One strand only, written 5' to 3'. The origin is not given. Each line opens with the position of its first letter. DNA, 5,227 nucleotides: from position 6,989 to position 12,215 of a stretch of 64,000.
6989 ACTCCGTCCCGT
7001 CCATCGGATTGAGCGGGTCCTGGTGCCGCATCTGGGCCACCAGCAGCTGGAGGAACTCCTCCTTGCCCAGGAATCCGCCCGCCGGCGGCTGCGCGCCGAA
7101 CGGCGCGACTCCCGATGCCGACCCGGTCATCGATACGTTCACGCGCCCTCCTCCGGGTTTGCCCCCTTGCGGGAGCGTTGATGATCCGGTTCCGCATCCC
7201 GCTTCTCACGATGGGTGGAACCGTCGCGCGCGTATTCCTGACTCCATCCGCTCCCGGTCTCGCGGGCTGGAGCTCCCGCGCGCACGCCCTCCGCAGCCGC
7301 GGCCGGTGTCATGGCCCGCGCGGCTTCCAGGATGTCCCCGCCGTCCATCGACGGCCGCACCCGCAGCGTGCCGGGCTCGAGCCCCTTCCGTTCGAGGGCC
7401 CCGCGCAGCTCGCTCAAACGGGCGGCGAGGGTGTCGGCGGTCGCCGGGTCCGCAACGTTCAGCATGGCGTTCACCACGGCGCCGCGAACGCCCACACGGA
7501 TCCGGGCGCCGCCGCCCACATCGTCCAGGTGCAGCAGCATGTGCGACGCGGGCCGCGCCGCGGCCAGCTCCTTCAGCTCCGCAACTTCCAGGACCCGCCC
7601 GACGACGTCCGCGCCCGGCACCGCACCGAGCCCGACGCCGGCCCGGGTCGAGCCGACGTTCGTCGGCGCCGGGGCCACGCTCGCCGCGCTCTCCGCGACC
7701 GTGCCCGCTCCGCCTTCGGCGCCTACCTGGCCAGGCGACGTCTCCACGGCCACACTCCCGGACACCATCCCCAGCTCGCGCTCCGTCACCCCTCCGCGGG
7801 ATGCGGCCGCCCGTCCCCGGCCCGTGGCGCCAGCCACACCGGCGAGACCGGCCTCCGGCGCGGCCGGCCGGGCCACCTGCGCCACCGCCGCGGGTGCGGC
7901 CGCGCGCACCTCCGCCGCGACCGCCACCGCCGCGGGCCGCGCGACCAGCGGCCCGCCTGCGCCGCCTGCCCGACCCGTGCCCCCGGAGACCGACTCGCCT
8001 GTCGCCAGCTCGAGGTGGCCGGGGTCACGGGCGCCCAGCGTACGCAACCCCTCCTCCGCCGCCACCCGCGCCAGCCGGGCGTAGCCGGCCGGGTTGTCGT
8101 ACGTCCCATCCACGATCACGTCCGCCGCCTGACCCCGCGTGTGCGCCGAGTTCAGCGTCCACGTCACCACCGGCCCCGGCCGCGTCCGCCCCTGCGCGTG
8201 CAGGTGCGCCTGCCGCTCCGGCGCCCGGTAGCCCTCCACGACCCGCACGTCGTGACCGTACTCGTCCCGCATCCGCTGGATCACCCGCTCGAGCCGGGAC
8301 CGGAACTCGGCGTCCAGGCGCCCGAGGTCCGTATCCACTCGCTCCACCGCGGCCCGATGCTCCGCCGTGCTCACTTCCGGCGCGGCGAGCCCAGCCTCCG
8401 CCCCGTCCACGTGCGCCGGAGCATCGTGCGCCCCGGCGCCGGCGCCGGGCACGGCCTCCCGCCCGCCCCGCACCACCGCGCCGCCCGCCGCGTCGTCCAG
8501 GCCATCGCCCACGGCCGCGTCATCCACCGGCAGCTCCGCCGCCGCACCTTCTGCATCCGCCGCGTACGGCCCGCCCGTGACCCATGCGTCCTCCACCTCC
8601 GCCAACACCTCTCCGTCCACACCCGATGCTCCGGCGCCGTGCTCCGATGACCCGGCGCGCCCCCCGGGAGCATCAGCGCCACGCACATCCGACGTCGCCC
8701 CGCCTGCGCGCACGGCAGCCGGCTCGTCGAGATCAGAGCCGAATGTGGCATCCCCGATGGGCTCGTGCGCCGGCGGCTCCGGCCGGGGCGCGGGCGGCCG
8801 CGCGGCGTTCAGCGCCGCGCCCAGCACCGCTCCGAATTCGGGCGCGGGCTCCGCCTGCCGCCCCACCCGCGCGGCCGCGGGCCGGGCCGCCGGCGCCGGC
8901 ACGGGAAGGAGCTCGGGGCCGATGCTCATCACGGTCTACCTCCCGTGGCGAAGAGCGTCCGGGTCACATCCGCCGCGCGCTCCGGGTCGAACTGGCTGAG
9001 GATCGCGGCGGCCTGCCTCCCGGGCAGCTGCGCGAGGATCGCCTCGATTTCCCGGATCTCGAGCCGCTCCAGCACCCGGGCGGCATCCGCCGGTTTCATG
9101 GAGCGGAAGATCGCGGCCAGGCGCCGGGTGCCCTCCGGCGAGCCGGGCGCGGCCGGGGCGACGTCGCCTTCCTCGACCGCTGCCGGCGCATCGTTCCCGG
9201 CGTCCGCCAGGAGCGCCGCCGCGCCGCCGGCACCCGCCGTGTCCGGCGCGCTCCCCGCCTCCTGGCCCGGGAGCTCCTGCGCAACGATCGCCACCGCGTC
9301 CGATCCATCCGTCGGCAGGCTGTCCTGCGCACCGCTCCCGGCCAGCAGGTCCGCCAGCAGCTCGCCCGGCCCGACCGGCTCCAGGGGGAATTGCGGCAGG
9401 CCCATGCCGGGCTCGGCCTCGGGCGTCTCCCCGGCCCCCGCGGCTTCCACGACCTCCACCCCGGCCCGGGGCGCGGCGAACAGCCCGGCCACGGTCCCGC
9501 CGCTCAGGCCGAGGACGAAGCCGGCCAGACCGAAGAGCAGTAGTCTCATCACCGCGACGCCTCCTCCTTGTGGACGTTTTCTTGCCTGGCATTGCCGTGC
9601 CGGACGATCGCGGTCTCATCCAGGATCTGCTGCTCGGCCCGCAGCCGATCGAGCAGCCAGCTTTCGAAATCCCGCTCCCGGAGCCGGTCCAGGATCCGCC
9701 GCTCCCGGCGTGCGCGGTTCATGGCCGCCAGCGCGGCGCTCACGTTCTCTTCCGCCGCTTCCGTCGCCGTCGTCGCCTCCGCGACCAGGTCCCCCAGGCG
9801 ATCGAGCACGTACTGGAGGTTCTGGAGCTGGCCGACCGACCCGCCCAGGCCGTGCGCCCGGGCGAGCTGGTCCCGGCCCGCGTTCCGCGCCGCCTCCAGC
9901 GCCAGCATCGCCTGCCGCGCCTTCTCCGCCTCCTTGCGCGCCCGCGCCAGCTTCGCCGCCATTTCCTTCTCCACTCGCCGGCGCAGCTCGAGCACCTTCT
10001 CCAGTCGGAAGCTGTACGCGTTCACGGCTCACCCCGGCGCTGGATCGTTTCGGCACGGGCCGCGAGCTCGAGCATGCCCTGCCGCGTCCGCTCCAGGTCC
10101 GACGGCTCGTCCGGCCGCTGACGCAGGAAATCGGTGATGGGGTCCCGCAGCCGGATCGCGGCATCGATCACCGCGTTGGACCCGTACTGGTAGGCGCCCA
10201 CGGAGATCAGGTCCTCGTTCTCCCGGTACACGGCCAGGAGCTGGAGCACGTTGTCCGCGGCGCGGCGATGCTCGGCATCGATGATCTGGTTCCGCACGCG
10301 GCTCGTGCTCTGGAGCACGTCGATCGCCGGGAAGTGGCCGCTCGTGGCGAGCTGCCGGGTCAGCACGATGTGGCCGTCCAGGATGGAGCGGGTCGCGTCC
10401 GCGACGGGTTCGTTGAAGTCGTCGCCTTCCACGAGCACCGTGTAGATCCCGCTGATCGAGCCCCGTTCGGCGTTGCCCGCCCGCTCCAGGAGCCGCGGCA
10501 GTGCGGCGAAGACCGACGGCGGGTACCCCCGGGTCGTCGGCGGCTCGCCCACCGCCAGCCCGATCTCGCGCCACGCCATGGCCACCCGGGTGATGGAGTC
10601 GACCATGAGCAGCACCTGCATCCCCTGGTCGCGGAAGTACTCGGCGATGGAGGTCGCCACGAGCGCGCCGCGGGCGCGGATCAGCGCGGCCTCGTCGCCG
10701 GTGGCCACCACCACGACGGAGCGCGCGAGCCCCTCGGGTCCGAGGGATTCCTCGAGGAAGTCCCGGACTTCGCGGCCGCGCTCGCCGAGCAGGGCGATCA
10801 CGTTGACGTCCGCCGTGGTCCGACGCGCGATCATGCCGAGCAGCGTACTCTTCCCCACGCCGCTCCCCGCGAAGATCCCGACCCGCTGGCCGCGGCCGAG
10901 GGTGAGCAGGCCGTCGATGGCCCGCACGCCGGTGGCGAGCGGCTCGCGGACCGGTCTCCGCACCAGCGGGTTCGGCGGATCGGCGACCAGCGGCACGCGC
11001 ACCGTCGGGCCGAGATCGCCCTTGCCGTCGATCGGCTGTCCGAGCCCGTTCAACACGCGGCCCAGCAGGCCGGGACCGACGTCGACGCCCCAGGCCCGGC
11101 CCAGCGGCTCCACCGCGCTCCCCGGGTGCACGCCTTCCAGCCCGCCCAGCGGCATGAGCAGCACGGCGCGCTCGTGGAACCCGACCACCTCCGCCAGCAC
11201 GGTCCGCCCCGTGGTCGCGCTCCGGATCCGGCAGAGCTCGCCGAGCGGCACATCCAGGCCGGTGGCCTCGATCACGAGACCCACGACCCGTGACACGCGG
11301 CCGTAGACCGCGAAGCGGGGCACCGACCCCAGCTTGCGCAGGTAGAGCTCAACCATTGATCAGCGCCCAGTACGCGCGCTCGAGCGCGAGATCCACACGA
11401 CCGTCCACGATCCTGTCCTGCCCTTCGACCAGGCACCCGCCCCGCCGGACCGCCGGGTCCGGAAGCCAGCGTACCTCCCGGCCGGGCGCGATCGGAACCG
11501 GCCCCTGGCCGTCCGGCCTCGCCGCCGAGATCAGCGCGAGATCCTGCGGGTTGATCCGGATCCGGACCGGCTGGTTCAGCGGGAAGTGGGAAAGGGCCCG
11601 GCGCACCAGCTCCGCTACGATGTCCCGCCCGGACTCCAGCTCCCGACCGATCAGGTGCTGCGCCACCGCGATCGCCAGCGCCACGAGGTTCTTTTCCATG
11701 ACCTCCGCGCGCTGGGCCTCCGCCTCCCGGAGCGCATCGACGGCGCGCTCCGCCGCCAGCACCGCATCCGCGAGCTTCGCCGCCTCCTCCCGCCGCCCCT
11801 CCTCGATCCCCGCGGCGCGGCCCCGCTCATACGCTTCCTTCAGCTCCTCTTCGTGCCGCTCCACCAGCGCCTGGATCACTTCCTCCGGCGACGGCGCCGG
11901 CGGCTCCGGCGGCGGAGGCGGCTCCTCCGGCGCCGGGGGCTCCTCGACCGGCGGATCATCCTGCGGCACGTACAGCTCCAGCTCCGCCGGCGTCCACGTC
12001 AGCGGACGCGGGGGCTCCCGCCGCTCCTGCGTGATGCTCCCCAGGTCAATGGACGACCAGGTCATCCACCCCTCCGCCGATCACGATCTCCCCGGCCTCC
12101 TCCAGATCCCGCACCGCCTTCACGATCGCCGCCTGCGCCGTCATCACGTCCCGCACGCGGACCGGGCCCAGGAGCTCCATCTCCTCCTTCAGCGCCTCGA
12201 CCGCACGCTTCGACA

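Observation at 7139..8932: Protein in the fliK slot carries an embedded CwlK/endolysin-like M15 peptidoglycan peptidase domain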

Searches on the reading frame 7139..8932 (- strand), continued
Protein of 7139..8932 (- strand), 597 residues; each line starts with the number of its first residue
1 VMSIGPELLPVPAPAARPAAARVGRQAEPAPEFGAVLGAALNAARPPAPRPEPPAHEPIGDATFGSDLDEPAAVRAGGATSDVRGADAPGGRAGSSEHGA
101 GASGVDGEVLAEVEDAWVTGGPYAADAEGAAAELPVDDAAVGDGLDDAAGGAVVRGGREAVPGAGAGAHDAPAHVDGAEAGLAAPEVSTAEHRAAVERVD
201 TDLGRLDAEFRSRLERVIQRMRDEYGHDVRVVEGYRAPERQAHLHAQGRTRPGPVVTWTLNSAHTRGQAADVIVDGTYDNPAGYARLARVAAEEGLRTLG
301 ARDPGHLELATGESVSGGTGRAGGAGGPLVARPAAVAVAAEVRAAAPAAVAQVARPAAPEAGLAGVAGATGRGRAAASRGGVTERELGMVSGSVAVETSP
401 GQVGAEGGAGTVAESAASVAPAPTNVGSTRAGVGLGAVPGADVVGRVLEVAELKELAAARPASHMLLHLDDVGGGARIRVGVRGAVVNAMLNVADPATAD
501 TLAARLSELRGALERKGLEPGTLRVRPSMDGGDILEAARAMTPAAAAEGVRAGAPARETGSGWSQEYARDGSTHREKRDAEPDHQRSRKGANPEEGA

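Call 57: list_cluster_members(proteins=[P0001, P0016, P0109, P0013])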
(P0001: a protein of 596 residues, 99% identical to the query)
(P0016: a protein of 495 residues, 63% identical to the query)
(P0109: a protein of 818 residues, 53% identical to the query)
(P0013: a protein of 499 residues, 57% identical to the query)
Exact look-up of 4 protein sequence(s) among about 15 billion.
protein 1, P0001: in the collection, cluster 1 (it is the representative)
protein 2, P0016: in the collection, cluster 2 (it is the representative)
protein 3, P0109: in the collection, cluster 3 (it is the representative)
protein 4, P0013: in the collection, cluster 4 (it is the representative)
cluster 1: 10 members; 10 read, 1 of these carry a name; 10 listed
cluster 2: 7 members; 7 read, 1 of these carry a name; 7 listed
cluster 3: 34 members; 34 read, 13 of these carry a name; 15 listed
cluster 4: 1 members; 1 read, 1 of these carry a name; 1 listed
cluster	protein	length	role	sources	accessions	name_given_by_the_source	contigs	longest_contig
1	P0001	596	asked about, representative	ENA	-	-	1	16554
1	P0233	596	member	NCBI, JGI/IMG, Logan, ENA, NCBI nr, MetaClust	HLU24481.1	MAG TPA: hypothetical protein VKZ58_02060 [Longimicrobiales bacterium] | hypothetical protein [Longimicrobiales bacterium] | \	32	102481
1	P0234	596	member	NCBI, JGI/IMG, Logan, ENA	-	-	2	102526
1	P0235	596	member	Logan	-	-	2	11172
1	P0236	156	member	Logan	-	-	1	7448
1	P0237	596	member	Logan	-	-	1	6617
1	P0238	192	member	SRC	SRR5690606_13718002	-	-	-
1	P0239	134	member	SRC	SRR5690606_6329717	-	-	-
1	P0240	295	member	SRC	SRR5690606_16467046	-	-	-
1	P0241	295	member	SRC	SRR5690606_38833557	-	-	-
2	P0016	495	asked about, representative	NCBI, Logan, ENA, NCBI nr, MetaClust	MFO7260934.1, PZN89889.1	MAG: hypothetical protein DIU52_007245 [bacterium] | MAG: hypothetical protein DIU52_11240 [bacterium] | \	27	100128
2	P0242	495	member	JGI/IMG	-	-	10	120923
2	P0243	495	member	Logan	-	-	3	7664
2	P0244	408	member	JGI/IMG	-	-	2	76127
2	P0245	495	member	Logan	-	-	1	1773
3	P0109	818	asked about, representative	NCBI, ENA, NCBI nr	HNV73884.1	MAG TPA: flagellar hook-length control protein FliK [Gemmatimonadaceae bacterium] | flagellar hook-length control protein FliK [Gemmatimonadaceae bacterium]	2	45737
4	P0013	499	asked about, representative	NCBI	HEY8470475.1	MAG TPA: M15 family metallopeptidase [Longimicrobiales bacterium]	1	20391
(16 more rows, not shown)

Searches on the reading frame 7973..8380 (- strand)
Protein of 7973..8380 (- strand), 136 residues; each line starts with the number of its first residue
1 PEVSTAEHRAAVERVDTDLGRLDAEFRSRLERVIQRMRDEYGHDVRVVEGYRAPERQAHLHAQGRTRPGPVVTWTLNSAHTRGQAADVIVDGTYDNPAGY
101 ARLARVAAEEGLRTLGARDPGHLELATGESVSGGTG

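Call 26: search_solved_structures(query=A2, max_evalue=1, show_alignments=4)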
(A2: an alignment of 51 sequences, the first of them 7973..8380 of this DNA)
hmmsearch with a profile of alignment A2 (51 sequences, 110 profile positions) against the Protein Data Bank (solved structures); distinct sequences matched with E-value up to 1: 12.
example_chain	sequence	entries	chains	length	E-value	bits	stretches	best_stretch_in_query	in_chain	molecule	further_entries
2vo9_A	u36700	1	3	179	3.5e-11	46.3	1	13-76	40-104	L-ALANYL-D-GLUTAMATE PEPTIDASE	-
6akv_A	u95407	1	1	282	2.4e-10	43.6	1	6-75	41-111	LysB4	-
4ox3_A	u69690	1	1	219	0.029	17.6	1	18-73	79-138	Putative carboxypeptidase YodJ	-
8q2g_A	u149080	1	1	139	0.033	17.4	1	14-90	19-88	Peptidoglycan L-alanyl-D-glutamate endopeptidase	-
4jid_A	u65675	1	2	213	0.046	16.9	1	8-79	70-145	D-alanyl-D-alanine carboxypeptidase family protein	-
23ri_A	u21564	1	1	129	0.049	16.8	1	14-90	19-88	Peptidase M15C domain-containing protein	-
4mph_A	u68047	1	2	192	0.087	16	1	8-79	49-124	D-alanyl-D-alanine carboxypeptidase family protein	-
4mur_A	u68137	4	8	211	0.089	16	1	6-80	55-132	D,D-dipeptidase/D,D-carboxypeptidase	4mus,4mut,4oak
1lbu_A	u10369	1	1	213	0.12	15.5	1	57-107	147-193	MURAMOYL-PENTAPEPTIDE CARBOXYPEPTIDASE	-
9ukw_A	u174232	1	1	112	0.65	13.2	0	5-33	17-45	A339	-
7rhq_C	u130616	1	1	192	0.74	13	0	21-106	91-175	Sonic hedgehog protein N-product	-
6nl8_A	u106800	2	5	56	0.99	12.6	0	45-83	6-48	Immunoglobulin G-binding protein G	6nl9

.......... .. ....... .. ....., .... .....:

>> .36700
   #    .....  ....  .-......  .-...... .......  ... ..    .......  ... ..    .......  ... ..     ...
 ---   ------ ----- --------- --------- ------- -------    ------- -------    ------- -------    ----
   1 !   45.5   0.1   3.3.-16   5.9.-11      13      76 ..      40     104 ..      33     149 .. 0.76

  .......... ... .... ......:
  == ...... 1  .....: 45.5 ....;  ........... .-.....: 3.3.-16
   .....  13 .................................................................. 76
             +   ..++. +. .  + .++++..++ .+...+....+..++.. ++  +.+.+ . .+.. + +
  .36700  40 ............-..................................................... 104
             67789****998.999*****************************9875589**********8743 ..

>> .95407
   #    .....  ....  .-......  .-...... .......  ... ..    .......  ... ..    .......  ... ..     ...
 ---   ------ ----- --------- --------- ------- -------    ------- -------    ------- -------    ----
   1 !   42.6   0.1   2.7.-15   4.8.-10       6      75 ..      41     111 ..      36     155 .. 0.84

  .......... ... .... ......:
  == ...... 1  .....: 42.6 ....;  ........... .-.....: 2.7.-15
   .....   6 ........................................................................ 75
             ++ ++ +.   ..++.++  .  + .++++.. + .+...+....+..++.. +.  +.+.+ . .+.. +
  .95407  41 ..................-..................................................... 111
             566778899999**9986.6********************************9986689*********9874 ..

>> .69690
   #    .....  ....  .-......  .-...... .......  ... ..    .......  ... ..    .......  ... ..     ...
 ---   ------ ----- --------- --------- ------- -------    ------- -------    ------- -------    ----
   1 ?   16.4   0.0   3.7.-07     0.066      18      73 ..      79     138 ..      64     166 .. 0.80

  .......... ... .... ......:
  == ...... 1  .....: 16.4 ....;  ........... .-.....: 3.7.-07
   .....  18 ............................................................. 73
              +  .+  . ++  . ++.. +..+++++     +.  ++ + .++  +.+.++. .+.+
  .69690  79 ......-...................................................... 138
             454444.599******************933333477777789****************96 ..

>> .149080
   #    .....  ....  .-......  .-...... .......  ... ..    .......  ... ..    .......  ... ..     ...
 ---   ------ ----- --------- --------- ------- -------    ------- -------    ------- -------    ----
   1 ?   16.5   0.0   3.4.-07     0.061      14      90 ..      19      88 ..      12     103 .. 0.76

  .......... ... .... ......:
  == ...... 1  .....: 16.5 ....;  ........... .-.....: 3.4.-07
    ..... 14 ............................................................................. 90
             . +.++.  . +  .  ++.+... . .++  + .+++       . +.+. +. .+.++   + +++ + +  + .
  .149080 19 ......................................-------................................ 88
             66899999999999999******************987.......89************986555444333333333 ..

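Call 37: search_protein_families(library=pfam, proteins=[window:7973-8380:-], max_evalue=0.01)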
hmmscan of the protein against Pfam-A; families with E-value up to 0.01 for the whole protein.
window:7973-8380:- (136 aa): 2 families
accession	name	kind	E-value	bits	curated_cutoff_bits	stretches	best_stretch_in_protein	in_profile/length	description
PF08291.16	Peptidase_M15_3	-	0.00012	22.6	23.2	0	27-55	25-53/108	Peptidase M15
PF05951.18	Peptidase_M15_2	-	0.00047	20.3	27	1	21-92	52-114/153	Bacterial protein of unknown function (DUF882)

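Call 47: search_protein_representatives(protein=window:7973-8380:-)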
Query: 136 residues. Proteins with E-value up to 0.001 (for the whole library): 1714; up to 1e-10: 547; up to 1e-30: 326. The best 150 are listed.
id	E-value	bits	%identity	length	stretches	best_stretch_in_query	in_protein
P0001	1.3e-80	284.4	99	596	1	1-136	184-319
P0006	1.9e-48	180.4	69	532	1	9-135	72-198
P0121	4.0e-48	179.3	70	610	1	14-134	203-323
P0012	1.6e-47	177.4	68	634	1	9-132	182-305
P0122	2.6e-46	173.5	69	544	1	10-128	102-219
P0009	2.8e-46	173.4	71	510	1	13-126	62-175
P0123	1.1e-45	171.4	68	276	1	10-129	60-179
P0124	2.0e-45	170.6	68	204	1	10-126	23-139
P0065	2.2e-45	170.5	68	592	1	14-133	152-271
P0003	1.5e-44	167.8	65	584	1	12-128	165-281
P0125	1.8e-44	167.5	66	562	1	11-129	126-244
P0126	2.8e-44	166.9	55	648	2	14-126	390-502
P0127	4.9e-44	166.1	69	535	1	10-127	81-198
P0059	8.0e-44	165.4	64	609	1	6-129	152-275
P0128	1.1e-43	165.0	68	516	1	11-126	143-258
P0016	1.1e-38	148.8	67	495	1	18-127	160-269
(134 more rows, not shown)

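Call 59: predict_structure(alignment_id=A3)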
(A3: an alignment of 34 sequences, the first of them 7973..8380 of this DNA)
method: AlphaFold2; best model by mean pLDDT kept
length: 136 residues; sequences in the alignment: 34
mean_pLDDT: 87.9   pTM: 0.79
mean pLDDT of the five models: 87.9, 87.0, 86.6, 86.2, 86.1
residues with pLDDT >= 90: 89; 70-90: 26; 50-70: 21; < 50: 0
segments of 3 or more residues with pLDDT < 50: none
pLDDT, mean of each block of 10 residues (from residue 1): 74 89 97 98 97 91 67 80 97 97 98 92 84 54
secondary structure, 60 per line:
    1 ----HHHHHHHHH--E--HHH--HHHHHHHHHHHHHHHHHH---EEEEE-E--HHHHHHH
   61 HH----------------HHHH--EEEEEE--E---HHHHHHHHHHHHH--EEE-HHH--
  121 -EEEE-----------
elements in order: H5-13 H24-41 E45-49 H54-62 H79-82 E85-90 H97-109 E112-114 E122-125

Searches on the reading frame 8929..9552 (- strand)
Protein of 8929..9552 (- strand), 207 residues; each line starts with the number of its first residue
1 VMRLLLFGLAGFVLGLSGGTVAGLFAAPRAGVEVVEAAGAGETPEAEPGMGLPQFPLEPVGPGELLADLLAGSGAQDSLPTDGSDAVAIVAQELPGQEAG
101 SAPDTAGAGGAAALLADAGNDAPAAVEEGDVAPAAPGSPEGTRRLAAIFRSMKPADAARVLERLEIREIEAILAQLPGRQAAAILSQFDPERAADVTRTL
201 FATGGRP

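Call 5: search_protein_families(library=pfam, proteins=[window:8929-9552:-], max_evalue=0.01)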
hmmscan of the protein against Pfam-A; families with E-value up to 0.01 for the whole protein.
window:8929-9552:- (207 aa): 3 families
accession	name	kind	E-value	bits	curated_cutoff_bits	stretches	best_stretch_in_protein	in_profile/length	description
PF14841.11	FliG_M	-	3.1e-07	30.9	25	1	172-200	19-47/76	FliG middle domain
PF03448.22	MgtE_N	-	5.5e-07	30.5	25.9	1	147-198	20-71/102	MgtE intracellular N domain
PF14842.11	FliG_N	-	4.2e-05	24.5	25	1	141-175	4-38/104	FliG N-terminal domain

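Call 6: search_protein_families(library=ncbifam, proteins=[window:8929-9552:-], max_evalue=0.01)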
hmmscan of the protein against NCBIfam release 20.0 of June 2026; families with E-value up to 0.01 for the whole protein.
window:8929-9552:- (207 aa): 1 family
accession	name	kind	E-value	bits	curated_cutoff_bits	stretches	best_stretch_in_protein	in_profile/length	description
TIGR00207.1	fliG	equivalog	0.0043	16.4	226.7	1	147-200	113-166/338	flagellar motor switch protein FliG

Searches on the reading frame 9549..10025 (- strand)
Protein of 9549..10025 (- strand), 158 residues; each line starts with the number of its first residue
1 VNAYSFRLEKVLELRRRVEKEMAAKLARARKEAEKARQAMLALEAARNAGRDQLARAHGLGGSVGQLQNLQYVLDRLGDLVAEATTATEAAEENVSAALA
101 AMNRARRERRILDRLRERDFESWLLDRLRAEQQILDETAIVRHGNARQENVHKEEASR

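Call 5: search_protein_families(library=pfam, proteins=[window:9549-10025:-], max_evalue=0.01)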
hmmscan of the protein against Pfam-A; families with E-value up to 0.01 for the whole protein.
window:9549-10025:- (158 aa): 1 family
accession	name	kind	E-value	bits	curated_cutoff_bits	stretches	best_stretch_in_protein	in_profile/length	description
PF02050.21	FliJ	-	1.6e-12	48.2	28.4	1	22-142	3-122/123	Flagellar FliJ protein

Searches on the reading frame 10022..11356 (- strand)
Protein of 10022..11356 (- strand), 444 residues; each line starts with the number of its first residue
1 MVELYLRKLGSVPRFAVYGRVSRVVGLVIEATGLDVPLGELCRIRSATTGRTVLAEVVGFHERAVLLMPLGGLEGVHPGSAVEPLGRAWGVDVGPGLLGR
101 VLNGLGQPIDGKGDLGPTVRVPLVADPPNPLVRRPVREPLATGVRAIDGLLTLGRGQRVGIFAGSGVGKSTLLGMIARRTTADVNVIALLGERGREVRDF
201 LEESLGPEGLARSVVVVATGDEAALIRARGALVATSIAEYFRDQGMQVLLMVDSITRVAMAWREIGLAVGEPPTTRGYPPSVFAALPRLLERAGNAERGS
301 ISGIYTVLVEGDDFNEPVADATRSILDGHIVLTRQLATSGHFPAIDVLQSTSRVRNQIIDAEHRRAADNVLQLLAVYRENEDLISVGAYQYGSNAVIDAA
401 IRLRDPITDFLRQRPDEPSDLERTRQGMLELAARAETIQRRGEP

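Call 5: search_protein_families(library=pfam, proteins=[window:10022-11356:-], max_evalue=0.01)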
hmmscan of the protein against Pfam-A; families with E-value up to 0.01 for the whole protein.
window:10022-11356:- (444 aa): 4 families
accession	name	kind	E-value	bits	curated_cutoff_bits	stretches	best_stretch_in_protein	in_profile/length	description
PF00006.31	ATP-synt_ab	-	1e-88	297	29.5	1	143-352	1-213/213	ATP synthase alpha/beta family, nucleotide-binding domain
PF18269.6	T3SS_ATPase_C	-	7e-25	87.1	22.7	1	360-428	2-70/72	T3SS EscN ATPase C-terminal domain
PF02874.29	ATP-synt_ab_N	-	8.6e-10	39.4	20.9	1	21-86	1-69/69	ATP synthase alpha/beta family, beta-barrel domain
PF00005.33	ABC_tran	-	3.5e-05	24.9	25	1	151-192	6-47/137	ABC transporter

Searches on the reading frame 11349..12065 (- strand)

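Call 5: search_protein_families(library=pfam, proteins=[window:11349-12065:-], max_evalue=0.01)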
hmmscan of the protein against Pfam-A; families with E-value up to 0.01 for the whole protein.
window:11349-12065:- (238 aa): 2 families
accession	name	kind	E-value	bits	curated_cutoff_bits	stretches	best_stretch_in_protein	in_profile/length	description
PF02108.21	FliH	-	1.8e-17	63.9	24.1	1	105-225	7-122/128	Flagellar assembly protein FliH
PF06635.17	T3SS_SCTL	-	2.7e-05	24.2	23.3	1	70-215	41-178/206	Type 3 secretion system stator protein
